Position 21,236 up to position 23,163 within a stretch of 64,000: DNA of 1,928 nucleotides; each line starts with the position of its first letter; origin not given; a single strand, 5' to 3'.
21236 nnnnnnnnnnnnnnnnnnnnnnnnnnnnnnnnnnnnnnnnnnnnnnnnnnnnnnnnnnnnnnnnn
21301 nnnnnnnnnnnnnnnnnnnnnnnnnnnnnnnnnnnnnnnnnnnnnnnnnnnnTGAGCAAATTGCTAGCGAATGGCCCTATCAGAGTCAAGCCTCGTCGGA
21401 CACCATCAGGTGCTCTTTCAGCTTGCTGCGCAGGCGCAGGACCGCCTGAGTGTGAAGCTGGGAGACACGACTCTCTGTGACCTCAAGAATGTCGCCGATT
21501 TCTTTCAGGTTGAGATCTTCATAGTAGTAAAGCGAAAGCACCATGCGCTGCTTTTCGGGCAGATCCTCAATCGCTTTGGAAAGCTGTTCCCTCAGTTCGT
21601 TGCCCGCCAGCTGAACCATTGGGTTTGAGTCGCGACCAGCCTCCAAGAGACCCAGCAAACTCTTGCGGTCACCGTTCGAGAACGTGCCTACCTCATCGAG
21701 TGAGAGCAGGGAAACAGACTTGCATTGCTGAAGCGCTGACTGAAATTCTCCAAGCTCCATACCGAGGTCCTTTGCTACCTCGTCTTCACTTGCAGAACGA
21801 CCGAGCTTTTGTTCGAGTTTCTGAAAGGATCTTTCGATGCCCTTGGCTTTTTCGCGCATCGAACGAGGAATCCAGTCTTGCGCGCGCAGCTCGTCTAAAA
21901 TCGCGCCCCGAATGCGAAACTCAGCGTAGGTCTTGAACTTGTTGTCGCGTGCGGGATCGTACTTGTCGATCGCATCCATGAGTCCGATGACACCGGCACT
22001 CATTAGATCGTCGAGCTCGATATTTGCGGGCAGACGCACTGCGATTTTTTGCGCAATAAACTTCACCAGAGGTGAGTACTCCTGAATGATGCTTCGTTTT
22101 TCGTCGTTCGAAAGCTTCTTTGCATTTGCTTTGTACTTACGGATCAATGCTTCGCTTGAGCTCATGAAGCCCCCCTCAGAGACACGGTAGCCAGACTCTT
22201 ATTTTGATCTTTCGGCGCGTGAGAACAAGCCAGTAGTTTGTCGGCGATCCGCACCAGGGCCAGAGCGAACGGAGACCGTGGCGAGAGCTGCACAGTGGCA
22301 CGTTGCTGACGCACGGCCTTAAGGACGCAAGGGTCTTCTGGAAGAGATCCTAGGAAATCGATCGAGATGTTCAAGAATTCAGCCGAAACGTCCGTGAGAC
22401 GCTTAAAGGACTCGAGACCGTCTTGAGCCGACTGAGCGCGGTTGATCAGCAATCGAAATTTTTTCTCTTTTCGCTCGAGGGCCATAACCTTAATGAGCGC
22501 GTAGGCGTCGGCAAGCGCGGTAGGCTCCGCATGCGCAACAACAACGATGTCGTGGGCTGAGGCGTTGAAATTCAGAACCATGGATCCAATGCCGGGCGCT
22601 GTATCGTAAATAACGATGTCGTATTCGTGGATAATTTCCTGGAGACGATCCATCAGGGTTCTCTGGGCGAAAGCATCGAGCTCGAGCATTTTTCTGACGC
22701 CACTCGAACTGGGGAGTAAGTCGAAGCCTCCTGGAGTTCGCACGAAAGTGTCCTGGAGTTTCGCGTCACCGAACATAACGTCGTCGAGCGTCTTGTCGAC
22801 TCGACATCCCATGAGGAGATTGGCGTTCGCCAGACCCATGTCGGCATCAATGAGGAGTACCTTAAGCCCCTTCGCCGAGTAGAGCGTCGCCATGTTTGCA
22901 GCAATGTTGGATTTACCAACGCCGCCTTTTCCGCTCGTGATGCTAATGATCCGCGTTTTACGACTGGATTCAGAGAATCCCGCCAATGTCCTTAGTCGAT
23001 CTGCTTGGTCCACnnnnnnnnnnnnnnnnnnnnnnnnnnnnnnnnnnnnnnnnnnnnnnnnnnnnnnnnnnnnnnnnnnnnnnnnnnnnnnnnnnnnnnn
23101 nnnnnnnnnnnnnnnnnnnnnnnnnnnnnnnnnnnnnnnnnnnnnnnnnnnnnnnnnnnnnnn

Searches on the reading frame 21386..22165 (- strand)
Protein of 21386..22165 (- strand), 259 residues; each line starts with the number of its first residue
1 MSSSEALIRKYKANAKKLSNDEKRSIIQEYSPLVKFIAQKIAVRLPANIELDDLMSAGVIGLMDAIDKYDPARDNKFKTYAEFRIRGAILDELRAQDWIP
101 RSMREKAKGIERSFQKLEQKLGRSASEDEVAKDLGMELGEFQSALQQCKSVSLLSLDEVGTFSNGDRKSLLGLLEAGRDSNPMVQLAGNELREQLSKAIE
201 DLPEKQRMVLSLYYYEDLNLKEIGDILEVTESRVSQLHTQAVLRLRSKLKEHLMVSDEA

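Call 75: search_protein_families(library=pfam, proteins=[window:21386-22165:-], max_evalue=0.01)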
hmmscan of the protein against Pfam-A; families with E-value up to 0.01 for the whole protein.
window:21386-22165:- (259 aa): 5 families
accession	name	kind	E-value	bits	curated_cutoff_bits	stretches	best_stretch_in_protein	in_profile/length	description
PF04545.22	Sigma70_r4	-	3e-18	65.5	24.1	1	198-246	1-49/50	Sigma-70, region 4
PF04542.20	Sigma70_r2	-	5.4e-17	61.8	24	1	27-98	2-70/71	Sigma-70 region 2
PF08281.18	Sigma70_r4_2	-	3.8e-12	46.1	25.7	1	192-245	1-54/54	Sigma-70, region 4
PF04539.22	Sigma70_r3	-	4.4e-09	36.8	25.3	1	107-158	3-54/78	Sigma-70 region 3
PF04297.20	UPF0122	-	1.5e-05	25.6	22.7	1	202-237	18-53/101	Putative helix-turn-helix protein, YlxM / p13 like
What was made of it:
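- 21386..22165 (-): fliA (sigma-28) gene of the same genome, after an flhG-like ATPase gene; the presumed sigma for the trio's promoter. Pfam Sigma70_r2, r3 and r4 all score above threshold (call 75).
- On Sigma-28 (FliA)-dependent promoters: Window 21386-22165 (-) has Sigma70 r2, r3 and r4 above threshold (call 75).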

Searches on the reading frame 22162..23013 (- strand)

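Call 75: search_protein_families(library=pfam, proteins=[window:22162-23013:-], max_evalue=0.01)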
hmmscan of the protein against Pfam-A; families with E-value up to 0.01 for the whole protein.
window:22162-23013:- (283 aa): 7 families
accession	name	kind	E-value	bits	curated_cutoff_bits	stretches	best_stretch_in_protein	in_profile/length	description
PF13614.12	AAA_31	-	1e-23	84.6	27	1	20-184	1-171/177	AAA domain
PF01656.29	CbiA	-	1.1e-16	61.3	25.4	1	23-237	1-122/125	CobQ/CobB/MinD/ParA nucleotide binding domain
PF10609.15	ParA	-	1.8e-15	57.5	27.1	1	20-72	3-55/246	NUBPL iron-transfer P-loop NTPase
PF00142.24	Fer4_NifH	-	1.4e-09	38.3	25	1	27-79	6-58/271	4Fe-4S iron sulfur cluster binding proteins, NifH/frxC family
PF02374.21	ArsA_ATPase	-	1.3e-07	31.6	24.3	1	25-58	5-38/305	Anion-transporting ATPase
PF06564.18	CBP_BcsQ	-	2.1e-07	31.1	21.3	1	22-196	3-174/234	Cellulose biosynthesis protein BcsQ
PF09140.17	MipZ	-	9e-06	25.6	20.7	1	22-159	2-127/262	ATPase MipZ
